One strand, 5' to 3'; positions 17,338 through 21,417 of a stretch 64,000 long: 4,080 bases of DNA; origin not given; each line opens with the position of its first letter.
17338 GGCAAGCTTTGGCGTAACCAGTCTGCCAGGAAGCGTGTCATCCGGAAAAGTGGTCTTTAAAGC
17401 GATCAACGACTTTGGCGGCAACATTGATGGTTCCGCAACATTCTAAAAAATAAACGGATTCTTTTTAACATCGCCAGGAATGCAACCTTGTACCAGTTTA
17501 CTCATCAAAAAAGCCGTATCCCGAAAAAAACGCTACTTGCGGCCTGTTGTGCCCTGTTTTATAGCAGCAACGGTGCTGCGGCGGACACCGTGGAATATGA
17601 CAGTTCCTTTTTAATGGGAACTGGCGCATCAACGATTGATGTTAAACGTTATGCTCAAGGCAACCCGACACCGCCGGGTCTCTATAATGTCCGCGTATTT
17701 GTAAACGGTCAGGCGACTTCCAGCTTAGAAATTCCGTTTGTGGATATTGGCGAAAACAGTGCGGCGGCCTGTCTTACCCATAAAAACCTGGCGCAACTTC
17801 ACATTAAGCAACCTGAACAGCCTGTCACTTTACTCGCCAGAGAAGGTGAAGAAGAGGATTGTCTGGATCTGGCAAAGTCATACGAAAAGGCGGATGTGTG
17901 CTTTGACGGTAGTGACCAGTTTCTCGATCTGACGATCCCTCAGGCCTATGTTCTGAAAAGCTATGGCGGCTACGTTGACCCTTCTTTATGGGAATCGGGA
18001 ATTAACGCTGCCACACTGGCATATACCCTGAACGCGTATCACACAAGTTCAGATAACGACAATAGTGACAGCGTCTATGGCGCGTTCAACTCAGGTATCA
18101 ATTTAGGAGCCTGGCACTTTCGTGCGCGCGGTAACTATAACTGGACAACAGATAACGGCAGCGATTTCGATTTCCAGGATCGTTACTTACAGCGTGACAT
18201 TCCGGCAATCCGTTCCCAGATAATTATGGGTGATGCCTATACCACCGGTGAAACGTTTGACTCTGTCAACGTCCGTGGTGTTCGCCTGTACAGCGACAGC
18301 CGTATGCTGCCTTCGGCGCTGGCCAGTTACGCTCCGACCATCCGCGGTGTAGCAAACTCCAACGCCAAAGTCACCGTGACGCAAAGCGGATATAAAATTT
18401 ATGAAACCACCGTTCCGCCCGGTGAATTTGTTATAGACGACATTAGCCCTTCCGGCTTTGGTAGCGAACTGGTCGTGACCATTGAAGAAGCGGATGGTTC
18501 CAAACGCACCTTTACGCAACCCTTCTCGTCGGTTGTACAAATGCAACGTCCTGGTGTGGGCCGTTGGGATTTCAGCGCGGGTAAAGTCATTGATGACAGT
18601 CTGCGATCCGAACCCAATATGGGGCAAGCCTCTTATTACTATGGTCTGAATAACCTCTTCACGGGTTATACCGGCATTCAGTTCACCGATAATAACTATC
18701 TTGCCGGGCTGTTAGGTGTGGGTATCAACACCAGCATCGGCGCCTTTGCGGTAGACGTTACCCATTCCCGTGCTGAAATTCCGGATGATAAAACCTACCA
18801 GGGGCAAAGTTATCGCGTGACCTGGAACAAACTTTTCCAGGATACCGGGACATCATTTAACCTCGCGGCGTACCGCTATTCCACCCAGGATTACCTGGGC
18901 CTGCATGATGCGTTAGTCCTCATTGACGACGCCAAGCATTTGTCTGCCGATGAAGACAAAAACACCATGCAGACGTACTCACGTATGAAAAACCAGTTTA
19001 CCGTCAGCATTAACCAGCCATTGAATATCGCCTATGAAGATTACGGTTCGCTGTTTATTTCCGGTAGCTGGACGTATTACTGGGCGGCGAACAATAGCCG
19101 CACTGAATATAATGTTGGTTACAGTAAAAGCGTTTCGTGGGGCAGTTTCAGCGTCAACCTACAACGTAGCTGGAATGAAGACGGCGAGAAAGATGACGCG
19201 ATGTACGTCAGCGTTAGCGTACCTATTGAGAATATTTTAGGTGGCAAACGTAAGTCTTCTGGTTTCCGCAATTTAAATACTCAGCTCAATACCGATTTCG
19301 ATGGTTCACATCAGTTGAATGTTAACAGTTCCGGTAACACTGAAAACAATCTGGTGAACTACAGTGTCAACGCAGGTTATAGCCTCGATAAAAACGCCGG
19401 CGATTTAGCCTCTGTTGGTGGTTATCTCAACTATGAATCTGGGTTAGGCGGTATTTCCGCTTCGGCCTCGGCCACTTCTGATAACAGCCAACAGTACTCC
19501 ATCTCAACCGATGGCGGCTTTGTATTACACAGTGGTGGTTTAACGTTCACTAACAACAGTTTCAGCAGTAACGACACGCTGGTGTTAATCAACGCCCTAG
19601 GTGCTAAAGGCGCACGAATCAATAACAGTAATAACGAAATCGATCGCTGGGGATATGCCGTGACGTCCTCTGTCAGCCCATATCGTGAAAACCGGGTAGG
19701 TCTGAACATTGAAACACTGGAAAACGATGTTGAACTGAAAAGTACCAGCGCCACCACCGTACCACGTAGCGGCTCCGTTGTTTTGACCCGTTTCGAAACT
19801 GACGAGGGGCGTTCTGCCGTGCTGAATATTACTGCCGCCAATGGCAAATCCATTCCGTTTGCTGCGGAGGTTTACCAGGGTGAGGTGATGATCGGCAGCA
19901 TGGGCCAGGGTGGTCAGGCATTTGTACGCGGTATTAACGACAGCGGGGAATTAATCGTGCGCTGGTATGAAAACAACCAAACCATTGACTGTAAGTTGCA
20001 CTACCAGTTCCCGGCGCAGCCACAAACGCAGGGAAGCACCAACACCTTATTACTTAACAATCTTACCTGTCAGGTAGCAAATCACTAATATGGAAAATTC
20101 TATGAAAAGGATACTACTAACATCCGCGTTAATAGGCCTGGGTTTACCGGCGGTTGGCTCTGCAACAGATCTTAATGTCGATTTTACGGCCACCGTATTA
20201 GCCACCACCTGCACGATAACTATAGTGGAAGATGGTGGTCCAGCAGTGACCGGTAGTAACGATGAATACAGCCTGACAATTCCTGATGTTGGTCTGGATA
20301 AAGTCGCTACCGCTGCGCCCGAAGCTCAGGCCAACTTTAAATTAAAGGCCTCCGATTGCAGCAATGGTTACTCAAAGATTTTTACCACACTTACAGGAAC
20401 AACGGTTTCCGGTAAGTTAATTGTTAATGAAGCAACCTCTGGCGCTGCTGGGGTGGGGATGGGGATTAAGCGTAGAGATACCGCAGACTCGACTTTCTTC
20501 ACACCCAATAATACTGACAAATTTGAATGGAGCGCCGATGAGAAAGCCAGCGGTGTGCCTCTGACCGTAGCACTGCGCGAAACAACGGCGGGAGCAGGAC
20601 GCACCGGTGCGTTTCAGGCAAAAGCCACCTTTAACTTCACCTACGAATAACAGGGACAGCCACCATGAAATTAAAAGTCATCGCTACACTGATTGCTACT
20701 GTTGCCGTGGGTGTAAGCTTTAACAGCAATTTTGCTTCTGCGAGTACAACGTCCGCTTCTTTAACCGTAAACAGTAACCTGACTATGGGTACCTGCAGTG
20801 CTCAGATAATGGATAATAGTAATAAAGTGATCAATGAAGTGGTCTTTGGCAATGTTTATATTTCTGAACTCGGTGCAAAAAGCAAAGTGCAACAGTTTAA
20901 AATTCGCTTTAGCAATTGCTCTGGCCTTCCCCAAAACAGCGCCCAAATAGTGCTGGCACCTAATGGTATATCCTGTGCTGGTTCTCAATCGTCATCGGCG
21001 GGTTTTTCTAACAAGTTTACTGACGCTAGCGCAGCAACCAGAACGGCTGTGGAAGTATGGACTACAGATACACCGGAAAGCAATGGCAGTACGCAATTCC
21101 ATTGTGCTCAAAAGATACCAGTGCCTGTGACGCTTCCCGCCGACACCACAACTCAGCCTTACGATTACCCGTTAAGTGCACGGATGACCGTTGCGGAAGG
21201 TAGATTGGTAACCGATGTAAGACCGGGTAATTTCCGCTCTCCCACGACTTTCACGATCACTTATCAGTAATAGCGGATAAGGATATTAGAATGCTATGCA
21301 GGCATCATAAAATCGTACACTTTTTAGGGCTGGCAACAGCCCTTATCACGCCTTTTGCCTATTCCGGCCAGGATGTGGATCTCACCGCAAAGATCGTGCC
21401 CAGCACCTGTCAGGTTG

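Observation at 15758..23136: yad chaperone-usher fimbrial operon looks like a divergent, possibly horizontally exchanged allele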

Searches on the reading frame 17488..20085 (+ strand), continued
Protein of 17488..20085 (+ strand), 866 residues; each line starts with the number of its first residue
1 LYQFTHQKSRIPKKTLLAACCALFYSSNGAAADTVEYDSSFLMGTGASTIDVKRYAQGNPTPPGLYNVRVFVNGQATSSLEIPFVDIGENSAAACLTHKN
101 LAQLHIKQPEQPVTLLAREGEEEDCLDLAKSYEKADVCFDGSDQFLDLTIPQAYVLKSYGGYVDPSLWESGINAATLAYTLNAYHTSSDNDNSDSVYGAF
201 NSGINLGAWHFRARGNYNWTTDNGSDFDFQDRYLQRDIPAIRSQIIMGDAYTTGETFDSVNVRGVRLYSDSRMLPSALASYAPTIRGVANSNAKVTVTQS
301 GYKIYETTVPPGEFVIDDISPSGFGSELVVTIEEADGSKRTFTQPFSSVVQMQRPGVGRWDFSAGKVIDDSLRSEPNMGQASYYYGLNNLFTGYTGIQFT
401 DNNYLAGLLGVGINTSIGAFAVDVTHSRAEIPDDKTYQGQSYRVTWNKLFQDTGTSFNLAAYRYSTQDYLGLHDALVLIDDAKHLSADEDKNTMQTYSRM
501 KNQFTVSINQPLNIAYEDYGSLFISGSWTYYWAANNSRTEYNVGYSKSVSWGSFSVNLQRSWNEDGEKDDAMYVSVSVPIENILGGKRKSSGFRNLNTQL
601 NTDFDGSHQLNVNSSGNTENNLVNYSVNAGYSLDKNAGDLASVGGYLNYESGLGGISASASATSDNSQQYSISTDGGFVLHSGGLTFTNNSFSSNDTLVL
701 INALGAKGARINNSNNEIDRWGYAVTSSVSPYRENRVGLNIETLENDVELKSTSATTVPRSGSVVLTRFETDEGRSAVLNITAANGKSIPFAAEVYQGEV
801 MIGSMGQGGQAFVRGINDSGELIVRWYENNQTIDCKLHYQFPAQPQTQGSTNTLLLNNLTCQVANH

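Call 35: find_encoding_contigs(protein=P0007, flank=8000, max_places=1)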
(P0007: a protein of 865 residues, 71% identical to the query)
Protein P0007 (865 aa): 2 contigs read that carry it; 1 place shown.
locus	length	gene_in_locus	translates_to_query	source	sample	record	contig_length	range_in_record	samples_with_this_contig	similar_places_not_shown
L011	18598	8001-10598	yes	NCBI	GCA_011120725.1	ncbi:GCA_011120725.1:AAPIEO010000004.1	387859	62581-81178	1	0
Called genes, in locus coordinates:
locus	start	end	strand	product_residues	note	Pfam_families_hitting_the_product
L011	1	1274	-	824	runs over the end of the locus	PF00270:DEAD, PF00271:Helicase_C, PF24473:CON_HrpB, PF08482:HrpB_C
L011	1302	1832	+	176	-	PF02834:LigT_PEase, PF13563:2_5_RNA_ligase2, PF02834:LigT_PEase (weak)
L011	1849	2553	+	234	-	PF17746:SfsA_N, PF03749:SfsA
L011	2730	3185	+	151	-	PF21157:DksA_N, PF01258:zf-dskA_traR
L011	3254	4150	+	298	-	PF00749:tRNA-synt_1c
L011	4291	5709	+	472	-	PF01743:PolyA_pol, PF12627:PolyA_pol_RNAbd, PF12626:PolyA_pol_arg_C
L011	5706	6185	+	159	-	PF01288:HPPK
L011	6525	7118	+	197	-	PF00419:Fimbrial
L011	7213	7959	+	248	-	PF00345:PapD_N, PF02753:PapD_C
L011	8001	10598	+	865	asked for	PF13954:PapC_N, PF00577:Usher, PF13953:PapC_C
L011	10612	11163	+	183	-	PF00419:Fimbrial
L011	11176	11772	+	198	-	PF00419:Fimbrial (weak)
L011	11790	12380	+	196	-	PF00419:Fimbrial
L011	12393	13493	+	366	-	PF00419:Fimbrial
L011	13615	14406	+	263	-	PF02548:Pantoate_transf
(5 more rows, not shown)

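Call 36: find_encoding_contigs(protein=P0010, flank=8000, max_places=1)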
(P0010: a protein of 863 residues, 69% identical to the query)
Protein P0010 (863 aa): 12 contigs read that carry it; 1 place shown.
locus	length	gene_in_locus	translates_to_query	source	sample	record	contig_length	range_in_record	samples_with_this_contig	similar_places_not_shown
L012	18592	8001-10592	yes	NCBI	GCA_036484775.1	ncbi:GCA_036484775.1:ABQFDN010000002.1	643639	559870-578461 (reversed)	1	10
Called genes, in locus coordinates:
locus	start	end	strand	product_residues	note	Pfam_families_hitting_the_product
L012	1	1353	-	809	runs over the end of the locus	PF00270:DEAD, PF00271:Helicase_C, PF24473:CON_HrpB, PF08482:HrpB_C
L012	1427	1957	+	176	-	PF02834:LigT_PEase, PF13563:2_5_RNA_ligase2, PF02834:LigT_PEase (weak)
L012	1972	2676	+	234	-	PF17746:SfsA_N, PF03749:SfsA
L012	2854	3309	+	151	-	PF21157:DksA_N, PF01258:zf-dskA_traR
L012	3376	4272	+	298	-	PF00749:tRNA-synt_1c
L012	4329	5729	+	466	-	PF01743:PolyA_pol, PF12627:PolyA_pol_RNAbd, PF12626:PolyA_pol_arg_C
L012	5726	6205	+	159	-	PF01288:HPPK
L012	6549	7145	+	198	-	PF00419:Fimbrial (weak)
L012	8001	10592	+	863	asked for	PF13954:PapC_N, PF00577:Usher, PF13953:PapC_C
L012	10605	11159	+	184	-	PF00419:Fimbrial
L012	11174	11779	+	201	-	-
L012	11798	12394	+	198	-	PF00419:Fimbrial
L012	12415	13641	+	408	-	PF00419:Fimbrial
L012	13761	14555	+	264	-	PF02548:Pantoate_transf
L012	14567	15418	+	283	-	PF02569:Pantoate_ligase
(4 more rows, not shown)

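Call 37: find_encoding_contigs(protein=P0011, flank=8000, max_places=1)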
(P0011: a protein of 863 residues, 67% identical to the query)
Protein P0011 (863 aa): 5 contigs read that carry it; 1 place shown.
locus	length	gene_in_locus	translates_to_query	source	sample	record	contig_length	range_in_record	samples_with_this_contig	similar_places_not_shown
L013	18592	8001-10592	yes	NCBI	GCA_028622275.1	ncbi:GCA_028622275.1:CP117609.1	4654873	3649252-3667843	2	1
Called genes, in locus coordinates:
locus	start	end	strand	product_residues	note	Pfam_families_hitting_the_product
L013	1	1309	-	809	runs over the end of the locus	PF00270:DEAD, PF00271:Helicase_C, PF24473:CON_HrpB, PF08482:HrpB_C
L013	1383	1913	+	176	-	PF02834:LigT_PEase, PF13563:2_5_RNA_ligase2, PF02834:LigT_PEase (weak)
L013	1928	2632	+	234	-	PF17746:SfsA_N, PF03749:SfsA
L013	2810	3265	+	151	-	PF21157:DksA_N, PF01258:zf-dskA_traR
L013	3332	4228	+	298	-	PF00749:tRNA-synt_1c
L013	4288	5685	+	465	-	PF01743:PolyA_pol, PF12627:PolyA_pol_RNAbd, PF12626:PolyA_pol_arg_C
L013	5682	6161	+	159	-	PF01288:HPPK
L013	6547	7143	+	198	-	-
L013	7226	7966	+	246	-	PF00345:PapD_N, PF02753:PapD_C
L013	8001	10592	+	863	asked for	PF13954:PapC_N, PF00577:Usher, PF13953:PapC_C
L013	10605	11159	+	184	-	PF00419:Fimbrial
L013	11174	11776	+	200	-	-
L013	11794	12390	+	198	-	-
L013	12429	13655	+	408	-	PF00419:Fimbrial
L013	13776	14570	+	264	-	PF02548:Pantoate_transf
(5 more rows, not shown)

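Call 45: search_protein_families(proteins=[window:17488-20085:+], library=ncbifam, max_evalue=0.001)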
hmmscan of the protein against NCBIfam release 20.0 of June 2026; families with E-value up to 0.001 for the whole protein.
window:17488-20085:+ (866 aa): 15 families
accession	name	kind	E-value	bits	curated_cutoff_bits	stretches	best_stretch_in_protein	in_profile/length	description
NF007337.0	PRK09828.1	equivalog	0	1560.7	830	1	3-863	2-864/865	outer membrane usher protein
NF011763.0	PRK15217.1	subfamily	6e-148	494.4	933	1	16-839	7-813/826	fimbrial biogenesis outer membrane usher protein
NF011740.0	PRK15193.1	equivalog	2.5e-138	462.4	995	1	3-846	4-865/877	fimbrial biogenesis usher protein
NF011745.0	PRK15198.1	subfamily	5.1e-132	441.6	975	1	35-851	28-849/860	outer membrane usher protein FimD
NF011754.0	PRK15207.1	equivalog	9.7e-127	424.2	1271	1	50-848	50-832/842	outer membrane usher protein LpfC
NF011784.0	PRK15248.1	equivalog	2e-125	419.7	996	1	17-847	12-841/853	fimbrial outer membrane usher protein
NF011822.1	PRK15294.1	equivalog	9.2e-108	361.3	1397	1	44-849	41-836/845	fimbrial outer membrane usher protein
NF011769.0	PRK15223.1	equivalog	6.3e-105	351.7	1105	1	28-849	17-827/836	fimbrial biogenesis outer membrane usher protein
NF011826.0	PRK15298.1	equivalog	2.2e-100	336.9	1422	1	48-837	48-831/848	fimbrial outer membrane usher protein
NF011760.0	PRK15213.1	equivalog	2.2e-92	310.4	752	1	9-793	5-741/796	PefC/AfrB family outer membrane usher protein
NF011812.0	PRK15284.1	subfamily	1.2e-89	301.2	972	1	17-843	12-833/881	outer membrane usher protein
NF011791.0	PRK15255.1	equivalog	6.6e-78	262.6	1289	1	15-828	4-805/829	fimbrial outer membrane usher protein StdB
NF011804.0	PRK15273.1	equivalog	8.7e-70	235.5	1371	1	23-832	21-818/899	fimbrial biogenesis outer membrane usher protein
NF011774.0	PRK15235.1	exception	1.1e-67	229.1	1191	1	61-849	47-806/814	SEF14/SEF18 fimbria usher protein SefC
NF011832.0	PRK15304.1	subfamily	9e-65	219.1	723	1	10-847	6-789/801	fimbrial biogenesis usher protein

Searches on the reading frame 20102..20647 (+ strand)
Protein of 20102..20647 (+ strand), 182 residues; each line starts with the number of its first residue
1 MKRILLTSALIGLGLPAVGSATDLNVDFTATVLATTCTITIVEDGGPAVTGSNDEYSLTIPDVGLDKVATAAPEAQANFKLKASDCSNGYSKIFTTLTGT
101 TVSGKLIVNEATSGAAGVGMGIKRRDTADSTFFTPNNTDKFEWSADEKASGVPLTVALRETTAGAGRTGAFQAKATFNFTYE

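Call 45: search_protein_families(proteins=[window:20102-20647:+], library=ncbifam, max_evalue=0.001)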
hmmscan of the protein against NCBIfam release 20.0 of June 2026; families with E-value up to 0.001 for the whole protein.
window:20102-20647:+ (182 aa): 5 families
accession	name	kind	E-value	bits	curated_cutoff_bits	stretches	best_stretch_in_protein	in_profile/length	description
NF011778.0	PRK15241.1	equivalog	7.9e-47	159.4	228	1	3-181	5-187/188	putative fimbrial protein StaD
NF011834.0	PRK15306.1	equivalog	2.3e-23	83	205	1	19-182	25-190/190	fimbrial protein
NF011816.0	PRK15288.1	equivalog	7.6e-06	25.7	253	1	18-125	21-122/176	putative minor fimbrial subunit StfG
NF011794.0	PRK15262.1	equivalog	0.00037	20.1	132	1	15-122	22-134/200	fimbrial-like protein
NF011792.0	PRK15260.1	equivalog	0.00056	19.8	264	1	21-181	26-177/178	fimbrial protein SteF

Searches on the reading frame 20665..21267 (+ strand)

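Call 45: search_protein_families(proteins=[window:20665-21267:+], library=ncbifam, max_evalue=0.001)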
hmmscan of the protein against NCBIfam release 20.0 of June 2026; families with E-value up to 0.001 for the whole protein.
window:20665-21267:+ (201 aa): 5 families
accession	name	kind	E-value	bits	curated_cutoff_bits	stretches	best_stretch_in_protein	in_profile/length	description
NF011799.0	PRK15263.1-5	equivalog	4.2e-141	467.5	414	1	1-201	1-201/201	putative fimbrial protein StaE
NF011798.0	PRK15263.1-4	equivalog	7.5e-60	202.3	372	1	5-201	11-204/204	fimbrial protein StaE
NF011796.0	PRK15263.1-2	equivalog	1.4e-53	181.6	213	1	2-201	3-193/193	putative fimbrial protein StaE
NF011797.0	PRK15263.1-3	equivalog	5.8e-46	156.7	206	1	9-200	13-203/204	fimbrial-like protein YadL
NF011795.0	PRK15263.1-1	equivalog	1.1e-41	143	392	1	9-200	10-199/200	fimbrial-like protein YadL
